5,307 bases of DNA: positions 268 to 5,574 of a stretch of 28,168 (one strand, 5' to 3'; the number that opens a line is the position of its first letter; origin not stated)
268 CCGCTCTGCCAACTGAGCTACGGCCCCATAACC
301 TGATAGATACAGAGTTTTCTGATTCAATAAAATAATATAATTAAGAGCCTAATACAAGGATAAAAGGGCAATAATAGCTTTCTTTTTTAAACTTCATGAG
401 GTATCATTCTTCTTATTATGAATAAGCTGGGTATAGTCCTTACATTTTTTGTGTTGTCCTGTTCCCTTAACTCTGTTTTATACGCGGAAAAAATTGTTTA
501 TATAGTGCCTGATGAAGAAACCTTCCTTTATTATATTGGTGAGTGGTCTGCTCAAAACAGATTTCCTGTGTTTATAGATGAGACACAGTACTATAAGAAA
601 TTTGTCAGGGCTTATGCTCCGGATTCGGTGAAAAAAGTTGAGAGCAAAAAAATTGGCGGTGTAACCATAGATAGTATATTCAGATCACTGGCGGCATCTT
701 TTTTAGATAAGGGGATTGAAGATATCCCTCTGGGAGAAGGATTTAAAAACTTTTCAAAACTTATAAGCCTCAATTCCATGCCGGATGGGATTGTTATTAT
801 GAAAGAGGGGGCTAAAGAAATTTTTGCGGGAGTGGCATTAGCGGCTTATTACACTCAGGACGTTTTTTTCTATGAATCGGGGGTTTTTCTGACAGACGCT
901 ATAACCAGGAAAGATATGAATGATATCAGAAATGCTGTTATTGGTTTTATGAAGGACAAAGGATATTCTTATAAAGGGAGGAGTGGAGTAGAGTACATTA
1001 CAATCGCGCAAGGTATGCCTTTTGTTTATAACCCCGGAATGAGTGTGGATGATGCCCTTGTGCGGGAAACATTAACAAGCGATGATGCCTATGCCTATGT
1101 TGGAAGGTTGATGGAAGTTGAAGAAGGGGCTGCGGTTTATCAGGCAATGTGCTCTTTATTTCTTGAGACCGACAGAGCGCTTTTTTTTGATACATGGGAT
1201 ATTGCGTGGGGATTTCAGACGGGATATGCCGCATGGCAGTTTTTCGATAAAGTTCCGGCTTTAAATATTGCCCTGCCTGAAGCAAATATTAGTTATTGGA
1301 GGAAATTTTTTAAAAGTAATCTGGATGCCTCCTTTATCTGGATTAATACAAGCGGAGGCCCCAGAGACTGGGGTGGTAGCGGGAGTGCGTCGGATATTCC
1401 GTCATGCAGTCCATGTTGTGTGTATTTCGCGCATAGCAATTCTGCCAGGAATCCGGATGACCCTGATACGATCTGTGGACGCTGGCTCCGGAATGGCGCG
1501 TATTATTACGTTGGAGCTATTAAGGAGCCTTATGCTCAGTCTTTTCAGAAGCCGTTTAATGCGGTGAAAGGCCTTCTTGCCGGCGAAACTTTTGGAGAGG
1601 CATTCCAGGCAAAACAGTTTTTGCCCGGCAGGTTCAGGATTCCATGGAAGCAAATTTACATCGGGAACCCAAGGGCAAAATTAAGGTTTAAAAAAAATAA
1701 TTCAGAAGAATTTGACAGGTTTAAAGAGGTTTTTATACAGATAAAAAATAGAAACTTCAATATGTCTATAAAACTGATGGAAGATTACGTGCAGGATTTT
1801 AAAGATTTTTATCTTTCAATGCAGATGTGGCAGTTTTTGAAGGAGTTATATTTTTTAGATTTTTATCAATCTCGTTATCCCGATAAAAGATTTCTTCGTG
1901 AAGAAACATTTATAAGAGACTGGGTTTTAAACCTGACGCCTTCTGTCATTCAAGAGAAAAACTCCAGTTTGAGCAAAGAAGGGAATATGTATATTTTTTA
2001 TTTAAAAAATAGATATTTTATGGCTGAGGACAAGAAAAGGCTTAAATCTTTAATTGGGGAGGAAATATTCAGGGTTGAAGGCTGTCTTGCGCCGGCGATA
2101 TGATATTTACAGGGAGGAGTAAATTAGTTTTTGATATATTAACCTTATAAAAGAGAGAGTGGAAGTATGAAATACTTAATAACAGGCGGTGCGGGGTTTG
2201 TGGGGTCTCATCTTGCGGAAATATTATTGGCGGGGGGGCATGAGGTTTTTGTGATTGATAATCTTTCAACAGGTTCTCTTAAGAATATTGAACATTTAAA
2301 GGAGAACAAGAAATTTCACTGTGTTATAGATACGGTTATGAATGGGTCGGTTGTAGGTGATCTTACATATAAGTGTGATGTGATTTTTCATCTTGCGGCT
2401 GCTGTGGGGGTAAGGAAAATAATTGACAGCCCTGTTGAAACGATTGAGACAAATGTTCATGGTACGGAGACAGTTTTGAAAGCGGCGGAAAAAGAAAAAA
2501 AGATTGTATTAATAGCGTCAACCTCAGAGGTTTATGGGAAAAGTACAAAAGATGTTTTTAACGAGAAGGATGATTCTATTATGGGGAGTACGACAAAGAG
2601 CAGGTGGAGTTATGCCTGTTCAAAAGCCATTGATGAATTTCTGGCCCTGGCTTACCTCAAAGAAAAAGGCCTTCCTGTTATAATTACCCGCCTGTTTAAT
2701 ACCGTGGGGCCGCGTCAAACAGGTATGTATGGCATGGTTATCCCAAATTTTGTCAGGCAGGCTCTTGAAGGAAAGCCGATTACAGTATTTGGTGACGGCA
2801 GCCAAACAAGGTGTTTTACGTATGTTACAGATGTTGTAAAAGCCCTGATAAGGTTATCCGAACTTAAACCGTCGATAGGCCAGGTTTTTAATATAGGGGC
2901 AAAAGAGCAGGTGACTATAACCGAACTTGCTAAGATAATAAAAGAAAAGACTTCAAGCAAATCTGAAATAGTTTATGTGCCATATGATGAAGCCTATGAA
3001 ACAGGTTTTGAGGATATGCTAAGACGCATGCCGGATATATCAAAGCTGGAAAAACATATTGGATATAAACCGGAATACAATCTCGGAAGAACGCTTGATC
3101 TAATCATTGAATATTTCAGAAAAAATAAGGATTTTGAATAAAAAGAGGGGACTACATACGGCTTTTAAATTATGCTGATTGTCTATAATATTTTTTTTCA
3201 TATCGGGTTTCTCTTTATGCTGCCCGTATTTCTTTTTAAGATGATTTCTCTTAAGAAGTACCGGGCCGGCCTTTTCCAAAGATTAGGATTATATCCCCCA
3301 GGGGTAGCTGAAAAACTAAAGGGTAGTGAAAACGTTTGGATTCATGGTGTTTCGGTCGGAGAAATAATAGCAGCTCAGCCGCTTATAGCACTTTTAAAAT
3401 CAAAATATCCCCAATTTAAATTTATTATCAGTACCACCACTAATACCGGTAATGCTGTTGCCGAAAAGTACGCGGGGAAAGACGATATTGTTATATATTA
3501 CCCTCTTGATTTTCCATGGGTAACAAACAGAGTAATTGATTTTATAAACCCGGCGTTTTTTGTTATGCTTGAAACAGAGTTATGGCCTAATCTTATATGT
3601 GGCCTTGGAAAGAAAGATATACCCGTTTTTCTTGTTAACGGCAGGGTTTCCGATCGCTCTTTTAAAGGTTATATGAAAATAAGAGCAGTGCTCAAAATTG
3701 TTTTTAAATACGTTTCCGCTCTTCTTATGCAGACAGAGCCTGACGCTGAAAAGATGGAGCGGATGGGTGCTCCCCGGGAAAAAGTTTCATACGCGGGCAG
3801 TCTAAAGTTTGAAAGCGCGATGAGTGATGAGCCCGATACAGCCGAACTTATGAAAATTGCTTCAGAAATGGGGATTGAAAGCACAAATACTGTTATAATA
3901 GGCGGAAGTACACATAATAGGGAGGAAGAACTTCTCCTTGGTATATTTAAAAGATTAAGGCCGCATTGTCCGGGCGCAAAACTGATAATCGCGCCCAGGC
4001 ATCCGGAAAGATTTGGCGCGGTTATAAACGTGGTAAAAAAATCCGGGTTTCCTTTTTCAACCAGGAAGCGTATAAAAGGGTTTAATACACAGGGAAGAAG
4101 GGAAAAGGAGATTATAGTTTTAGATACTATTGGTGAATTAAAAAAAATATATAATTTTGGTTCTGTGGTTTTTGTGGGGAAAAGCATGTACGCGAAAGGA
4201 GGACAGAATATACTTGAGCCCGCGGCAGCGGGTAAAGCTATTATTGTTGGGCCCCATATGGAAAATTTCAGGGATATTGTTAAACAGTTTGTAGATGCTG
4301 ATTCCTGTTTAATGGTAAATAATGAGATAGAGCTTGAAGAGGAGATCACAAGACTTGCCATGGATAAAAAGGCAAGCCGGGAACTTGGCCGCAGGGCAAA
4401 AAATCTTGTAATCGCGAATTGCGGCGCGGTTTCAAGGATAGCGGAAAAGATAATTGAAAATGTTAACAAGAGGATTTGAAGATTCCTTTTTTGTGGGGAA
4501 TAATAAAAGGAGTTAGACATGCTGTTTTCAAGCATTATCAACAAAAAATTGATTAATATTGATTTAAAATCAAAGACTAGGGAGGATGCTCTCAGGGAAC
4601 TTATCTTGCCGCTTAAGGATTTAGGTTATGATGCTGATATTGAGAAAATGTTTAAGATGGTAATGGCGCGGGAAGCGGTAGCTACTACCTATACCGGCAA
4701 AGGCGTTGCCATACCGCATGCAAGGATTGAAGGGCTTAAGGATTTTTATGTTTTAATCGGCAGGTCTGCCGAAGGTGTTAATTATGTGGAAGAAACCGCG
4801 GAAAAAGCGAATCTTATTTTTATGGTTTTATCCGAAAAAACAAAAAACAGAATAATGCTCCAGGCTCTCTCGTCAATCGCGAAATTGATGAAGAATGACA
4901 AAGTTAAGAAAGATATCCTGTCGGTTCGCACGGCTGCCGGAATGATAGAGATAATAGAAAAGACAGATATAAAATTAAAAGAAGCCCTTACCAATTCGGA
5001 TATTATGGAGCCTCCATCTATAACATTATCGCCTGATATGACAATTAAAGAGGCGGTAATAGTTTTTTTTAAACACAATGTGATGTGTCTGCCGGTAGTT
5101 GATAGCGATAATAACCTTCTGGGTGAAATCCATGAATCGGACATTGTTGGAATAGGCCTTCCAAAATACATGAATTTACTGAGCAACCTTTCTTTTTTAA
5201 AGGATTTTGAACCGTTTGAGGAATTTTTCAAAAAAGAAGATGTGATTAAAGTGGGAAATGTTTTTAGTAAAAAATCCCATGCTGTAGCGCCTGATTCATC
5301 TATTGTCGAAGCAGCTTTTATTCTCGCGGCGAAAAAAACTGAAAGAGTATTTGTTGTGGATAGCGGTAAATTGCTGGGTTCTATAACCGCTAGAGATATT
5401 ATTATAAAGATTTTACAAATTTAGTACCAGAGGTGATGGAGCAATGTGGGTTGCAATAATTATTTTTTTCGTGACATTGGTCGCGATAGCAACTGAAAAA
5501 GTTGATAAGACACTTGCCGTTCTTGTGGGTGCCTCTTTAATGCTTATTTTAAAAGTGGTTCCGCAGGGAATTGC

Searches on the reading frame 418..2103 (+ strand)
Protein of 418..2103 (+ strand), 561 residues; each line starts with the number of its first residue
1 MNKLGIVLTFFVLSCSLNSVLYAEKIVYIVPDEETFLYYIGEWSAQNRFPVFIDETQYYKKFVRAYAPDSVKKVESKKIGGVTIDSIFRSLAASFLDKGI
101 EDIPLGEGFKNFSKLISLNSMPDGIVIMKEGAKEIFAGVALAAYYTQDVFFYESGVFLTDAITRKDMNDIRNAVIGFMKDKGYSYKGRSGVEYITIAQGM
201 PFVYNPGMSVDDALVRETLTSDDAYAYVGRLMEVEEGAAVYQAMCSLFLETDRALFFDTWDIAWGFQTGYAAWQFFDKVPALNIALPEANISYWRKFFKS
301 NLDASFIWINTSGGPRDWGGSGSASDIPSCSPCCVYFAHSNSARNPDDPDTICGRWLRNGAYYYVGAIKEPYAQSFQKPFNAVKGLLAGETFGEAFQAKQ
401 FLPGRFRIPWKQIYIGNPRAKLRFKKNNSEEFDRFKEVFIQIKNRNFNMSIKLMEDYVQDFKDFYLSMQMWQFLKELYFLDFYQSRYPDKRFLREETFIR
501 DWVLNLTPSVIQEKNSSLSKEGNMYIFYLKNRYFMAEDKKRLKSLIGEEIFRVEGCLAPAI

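Call 4: search_protein_families(library=pfam, proteins=[window:418-2103:+], max_evalue=0.01)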
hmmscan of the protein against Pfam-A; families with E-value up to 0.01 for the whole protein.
window:418-2103:+ (561 aa): 0 families

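Call 5: search_protein_families(library=ncbifam, proteins=[window:418-2103:+], max_evalue=0.01)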
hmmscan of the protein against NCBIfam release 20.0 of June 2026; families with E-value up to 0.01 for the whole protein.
window:418-2103:+ (561 aa): 1 family
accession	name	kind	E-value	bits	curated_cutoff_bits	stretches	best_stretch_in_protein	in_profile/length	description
TIGR03790.1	TIGR03790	subfamily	1.7e-06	27.7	67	1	337-396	247-307/316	TIGR03790 family protein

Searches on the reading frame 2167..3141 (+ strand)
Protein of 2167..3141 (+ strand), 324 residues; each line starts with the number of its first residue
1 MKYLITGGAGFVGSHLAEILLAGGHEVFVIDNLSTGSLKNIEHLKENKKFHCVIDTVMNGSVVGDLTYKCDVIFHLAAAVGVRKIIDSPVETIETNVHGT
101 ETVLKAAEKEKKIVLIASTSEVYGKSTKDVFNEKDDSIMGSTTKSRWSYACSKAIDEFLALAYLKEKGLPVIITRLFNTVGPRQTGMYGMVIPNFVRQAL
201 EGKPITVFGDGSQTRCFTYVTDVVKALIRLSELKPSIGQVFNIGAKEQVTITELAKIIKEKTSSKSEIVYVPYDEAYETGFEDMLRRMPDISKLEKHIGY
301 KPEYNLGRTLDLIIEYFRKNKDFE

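Call 4: search_protein_families(library=pfam, proteins=[window:2167-3141:+], max_evalue=0.01)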
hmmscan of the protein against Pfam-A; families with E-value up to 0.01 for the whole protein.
window:2167-3141:+ (324 aa): 8 families
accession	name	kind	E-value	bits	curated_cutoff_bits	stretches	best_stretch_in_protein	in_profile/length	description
PF16363.11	GDP_Man_Dehyd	-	1.4e-58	199.4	27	1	4-307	1-326/332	GDP-mannose 4,6 dehydratase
PF01370.27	Epimerase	-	1.2e-53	182.5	20.9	1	4-244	2-240/240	NAD dependent epimerase/dehydratase family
PF02719.21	Polysacc_synt_2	-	1.6e-18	67.4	20.2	1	4-263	2-248/293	Polysaccharide biosynthesis protein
PF01073.25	3Beta_HSD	-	1.3e-17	64.2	22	1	4-228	1-226/280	3-beta hydroxysteroid dehydrogenase/isomerase family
PF07993.18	NAD_binding_4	-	3.4e-16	59.6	20.1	1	63-188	82-216/258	Male sterility protein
PF04321.23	RmlD_sub_bind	-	3.3e-12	46.5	27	1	1-269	1-238/287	RmlD substrate binding domain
PF13460.12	NAD_binding_10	-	0.00039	20.8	27.2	1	7-173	1-140/184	NAD(P)H-binding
PF09181.15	ProRS-C_2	-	0.0028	18.1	25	0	247-283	5-42/66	Prolyl-tRNA synthetase, C-terminal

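Call 75: search_protein_families(library=ncbifam, proteins=[window:2167-3141:+], max_evalue=1e-10)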
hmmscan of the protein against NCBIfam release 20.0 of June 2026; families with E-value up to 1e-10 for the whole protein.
window:2167-3141:+ (324 aa): 23 families
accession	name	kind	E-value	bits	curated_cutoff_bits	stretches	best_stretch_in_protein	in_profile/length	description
TIGR04180.1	EDH_00030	hypoth_equivalog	1.8e-50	171.7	475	1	4-305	2-297/297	NAD-dependent 4,6-dehydratase LegB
TIGR01181.1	dTDP_gluc_dehyt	equivalog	1.6e-49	168.8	365.1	1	2-322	1-316/321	dTDP-glucose 4,6-dehydratase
NF008872.0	PRK11908.1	equivalog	2.6e-46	158.3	294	1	2-320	3-338/349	bifunctional UDP-4-keto-pentose/UDP-xylose synthase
NF005998.1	PRK08125.1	equivalog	6.8e-40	137.1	777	1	2-317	317-649/649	bifunctional UDP-4-amino-4-deoxy-L-arabinose formyltransferase/UDP-glucuronic acid oxidase ArnA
NF007490.0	PRK10084.1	subfamily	6.5e-32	110.9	649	1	1-322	1-339/361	dTDP-glucose 4,6-dehydratase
NF007582.0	PRK10217.1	equivalog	7.3e-32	110.8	698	1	2-313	3-327/355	dTDP-glucose 4,6-dehydratase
TIGR01179.1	galE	equivalog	3.5e-31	108.2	262.3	1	3-308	2-316/332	UDP-glucose 4-epimerase GalE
TIGR02197.1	heptose_epim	equivalog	2.5e-30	105.7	274.6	1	4-307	2-303/316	ADP-glyceromanno-heptose 6-epimerase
NF011728.1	PRK15181.1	equivalog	1.2e-25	90.3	760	1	2-317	17-337/348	Vi polysaccharide biosynthesis UDP-N-acetylglucosaminuronic acid C-4 epimerase TviC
TIGR02622.1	CDP_4_6_dhtase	equivalog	6.5e-23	81.4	278.45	1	2-319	6-332/352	CDP-glucose 4,6-dehydratase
TIGR03466.1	HpnA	hypoth_equivalog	1.3e-17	63.7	367.65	1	1-280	1-264/327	hopanoid-associated sugar epimerase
NF042422.1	oxyalk_red_OleD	equivalog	1.1e-16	61.1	580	1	1-280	1-268/329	2-alkyl-3-oxoalkanoate reductase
NF041015.1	UDPsulfquin_syn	equivalog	1.2e-16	60.7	575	1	187-322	234-368/384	UDP-sulfoquinovose synthase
NF007956.0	PRK10675.1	subfamily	3.8e-16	59.1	394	1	1-221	1-231/338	UDP-glucose 4-epimerase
NF047922.1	GDPFucSynFcl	equivalog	4.4e-15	55.9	500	1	69-321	53-305/308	GDP-L-fucose synthase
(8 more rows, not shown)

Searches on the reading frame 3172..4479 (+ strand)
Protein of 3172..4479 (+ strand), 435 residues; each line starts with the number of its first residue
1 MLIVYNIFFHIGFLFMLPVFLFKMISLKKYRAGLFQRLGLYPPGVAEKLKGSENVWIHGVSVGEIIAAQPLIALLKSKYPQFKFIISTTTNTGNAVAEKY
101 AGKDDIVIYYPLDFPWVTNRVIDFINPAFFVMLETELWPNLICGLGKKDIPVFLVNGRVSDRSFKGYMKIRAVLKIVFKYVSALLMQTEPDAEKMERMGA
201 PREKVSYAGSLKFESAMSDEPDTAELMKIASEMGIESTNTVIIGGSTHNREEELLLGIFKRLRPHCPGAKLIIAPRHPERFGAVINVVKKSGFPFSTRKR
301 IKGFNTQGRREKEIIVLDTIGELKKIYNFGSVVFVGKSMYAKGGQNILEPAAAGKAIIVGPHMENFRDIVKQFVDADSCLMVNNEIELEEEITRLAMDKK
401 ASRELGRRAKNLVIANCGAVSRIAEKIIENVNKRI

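Call 4: search_protein_families(library=pfam, proteins=[window:3172-4479:+], max_evalue=0.01)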
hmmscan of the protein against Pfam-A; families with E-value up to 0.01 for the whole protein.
window:3172-4479:+ (435 aa): 3 families
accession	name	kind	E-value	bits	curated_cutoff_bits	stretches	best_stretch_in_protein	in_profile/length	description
PF04413.22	Glycos_transf_N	-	1.2e-58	198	23.9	1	34-214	3-178/179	3-Deoxy-D-manno-octulosonic-acid transferase (kdotransferase)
PF00534.26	Glycos_transf_1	-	1.4e-06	28.4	26.4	1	313-411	74-171/172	Glycosyl transferases group 1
PF13524.12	Glyco_trans_1_2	-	0.0059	17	25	1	347-424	67-140/144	Glycosyl transferase-like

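Call 75: search_protein_families(library=ncbifam, proteins=[window:3172-4479:+], max_evalue=1e-10)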
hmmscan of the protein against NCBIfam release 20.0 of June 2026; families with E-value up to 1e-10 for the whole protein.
window:3172-4479:+ (435 aa): 5 families
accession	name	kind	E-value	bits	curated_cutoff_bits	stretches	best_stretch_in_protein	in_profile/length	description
NF004388.0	PRK05749.1-4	equivalog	5.6e-104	348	438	1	3-433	5-423/425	lipid IV(A) 3-deoxy-D-manno-octulosonic acid transferase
NF004386.0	PRK05749.1-2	equivalog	3.2e-83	279.9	524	1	3-432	4-428/433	lipid IV(A) 3-deoxy-D-manno-octulosonic acid transferase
NF004385.0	PRK05749.1-1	equivalog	6.5e-79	265.5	590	1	25-425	26-414/425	lipid IV(A) 3-deoxy-D-manno-octulosonic acid transferase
NF004389.0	PRK05749.1-5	equivalog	1.1e-78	265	363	1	1-401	1-381/402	lipid IV(A) 3-deoxy-D-manno-octulosonic acid transferase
NF004387.0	PRK05749.1-3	equivalog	6.6e-68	229.5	617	1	53-423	57-415/440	lipid IV(A) 3-deoxy-D-manno-octulosonic acid transferase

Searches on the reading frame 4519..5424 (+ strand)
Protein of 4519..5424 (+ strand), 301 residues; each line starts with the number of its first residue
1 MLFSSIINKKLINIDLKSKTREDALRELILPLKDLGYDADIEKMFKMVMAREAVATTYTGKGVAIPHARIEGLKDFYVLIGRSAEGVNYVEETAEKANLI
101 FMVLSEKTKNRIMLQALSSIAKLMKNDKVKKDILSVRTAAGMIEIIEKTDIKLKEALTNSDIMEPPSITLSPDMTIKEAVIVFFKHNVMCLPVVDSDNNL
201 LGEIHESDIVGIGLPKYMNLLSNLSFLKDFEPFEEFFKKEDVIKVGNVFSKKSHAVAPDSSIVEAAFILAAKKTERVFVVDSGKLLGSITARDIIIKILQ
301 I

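Call 4: search_protein_families(library=pfam, proteins=[window:4519-5424:+], max_evalue=0.01)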
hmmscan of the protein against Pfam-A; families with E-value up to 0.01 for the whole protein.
window:4519-5424:+ (301 aa): 2 families
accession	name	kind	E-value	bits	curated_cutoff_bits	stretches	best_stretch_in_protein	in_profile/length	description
PF00359.27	PTS_EIIA_2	-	2.7e-27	95.9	27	1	6-148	2-143/144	Phosphoenolpyruvate-dependent sugar phosphotransferase system, EIIA 2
PF00571.33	CBS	-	6.3e-23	81.3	24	2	160-210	2-52/57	CBS domain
